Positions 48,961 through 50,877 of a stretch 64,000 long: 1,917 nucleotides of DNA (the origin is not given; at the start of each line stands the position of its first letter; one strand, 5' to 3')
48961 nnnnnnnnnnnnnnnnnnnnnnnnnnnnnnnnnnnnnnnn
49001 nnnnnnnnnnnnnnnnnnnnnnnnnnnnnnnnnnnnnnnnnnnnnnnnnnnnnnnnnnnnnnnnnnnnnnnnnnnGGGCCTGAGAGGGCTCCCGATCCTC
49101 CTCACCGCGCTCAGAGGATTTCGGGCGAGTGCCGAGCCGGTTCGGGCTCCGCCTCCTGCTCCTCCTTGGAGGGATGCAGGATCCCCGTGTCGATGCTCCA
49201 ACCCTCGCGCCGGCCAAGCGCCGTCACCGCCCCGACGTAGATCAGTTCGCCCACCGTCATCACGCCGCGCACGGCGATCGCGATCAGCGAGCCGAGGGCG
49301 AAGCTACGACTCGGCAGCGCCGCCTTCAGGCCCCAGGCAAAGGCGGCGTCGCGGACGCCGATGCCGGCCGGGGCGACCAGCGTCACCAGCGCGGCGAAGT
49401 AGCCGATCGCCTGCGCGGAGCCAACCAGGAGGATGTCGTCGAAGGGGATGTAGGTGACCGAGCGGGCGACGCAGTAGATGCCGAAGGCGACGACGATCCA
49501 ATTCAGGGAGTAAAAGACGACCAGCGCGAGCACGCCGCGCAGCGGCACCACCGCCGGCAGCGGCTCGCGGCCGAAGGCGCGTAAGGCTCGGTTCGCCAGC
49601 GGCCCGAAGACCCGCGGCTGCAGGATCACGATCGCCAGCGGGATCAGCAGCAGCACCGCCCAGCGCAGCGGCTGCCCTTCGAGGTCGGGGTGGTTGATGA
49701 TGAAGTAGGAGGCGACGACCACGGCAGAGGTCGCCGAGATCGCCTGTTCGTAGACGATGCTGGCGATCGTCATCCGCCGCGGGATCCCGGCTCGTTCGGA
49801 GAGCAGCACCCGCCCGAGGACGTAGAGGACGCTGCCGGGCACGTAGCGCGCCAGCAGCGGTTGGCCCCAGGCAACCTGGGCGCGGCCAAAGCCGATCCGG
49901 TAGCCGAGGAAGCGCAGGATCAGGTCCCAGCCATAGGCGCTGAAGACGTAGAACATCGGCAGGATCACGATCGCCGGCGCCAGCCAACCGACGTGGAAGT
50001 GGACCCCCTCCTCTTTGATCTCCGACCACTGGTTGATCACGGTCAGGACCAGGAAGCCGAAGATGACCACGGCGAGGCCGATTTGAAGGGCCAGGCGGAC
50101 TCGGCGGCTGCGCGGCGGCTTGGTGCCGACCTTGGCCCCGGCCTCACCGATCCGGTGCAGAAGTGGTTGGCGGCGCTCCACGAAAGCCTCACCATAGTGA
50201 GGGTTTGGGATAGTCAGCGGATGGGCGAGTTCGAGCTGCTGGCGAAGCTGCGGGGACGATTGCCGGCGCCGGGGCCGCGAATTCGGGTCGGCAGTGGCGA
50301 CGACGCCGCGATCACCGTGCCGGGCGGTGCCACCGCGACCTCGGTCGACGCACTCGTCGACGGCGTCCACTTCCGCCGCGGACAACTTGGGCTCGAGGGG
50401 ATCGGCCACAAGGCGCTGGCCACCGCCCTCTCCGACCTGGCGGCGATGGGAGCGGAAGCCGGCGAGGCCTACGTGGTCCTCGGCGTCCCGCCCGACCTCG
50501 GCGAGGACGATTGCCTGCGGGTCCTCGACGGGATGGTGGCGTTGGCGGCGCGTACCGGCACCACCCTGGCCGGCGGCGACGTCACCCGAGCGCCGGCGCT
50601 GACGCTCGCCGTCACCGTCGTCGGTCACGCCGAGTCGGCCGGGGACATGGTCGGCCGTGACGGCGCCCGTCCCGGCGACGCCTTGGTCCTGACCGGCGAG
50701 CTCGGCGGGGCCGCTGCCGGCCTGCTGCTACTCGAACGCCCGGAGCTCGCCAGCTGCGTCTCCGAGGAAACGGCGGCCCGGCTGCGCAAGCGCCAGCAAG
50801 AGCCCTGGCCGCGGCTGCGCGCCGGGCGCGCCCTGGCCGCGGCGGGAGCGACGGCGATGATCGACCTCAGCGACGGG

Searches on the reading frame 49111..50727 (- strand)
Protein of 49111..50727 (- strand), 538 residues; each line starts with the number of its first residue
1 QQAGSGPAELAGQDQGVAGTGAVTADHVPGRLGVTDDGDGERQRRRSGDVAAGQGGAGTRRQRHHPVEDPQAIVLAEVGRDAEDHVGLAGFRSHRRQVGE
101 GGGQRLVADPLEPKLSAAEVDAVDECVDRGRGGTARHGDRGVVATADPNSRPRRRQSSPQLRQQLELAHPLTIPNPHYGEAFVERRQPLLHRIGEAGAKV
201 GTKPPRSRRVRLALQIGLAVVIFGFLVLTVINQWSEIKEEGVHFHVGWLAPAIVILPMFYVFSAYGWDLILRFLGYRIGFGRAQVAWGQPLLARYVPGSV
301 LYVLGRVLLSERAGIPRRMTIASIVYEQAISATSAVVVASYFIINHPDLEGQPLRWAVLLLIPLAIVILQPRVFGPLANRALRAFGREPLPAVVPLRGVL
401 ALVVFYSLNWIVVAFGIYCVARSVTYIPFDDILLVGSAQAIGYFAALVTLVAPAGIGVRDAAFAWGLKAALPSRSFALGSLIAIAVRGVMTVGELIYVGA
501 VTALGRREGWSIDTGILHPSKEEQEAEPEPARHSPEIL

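Call 39: search_protein_families(library=pfam, proteins=[window:49111-50727:-], max_evalue=0.001)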
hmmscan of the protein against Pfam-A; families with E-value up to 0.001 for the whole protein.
window:49111-50727:- (538 aa): 1 family
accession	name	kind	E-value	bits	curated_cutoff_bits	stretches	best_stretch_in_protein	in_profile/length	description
PF03706.18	LPG_synthase_TM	-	1.1e-12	48.4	33.4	1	217-488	4-292/302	Lysylphosphatidylglycerol synthase TM region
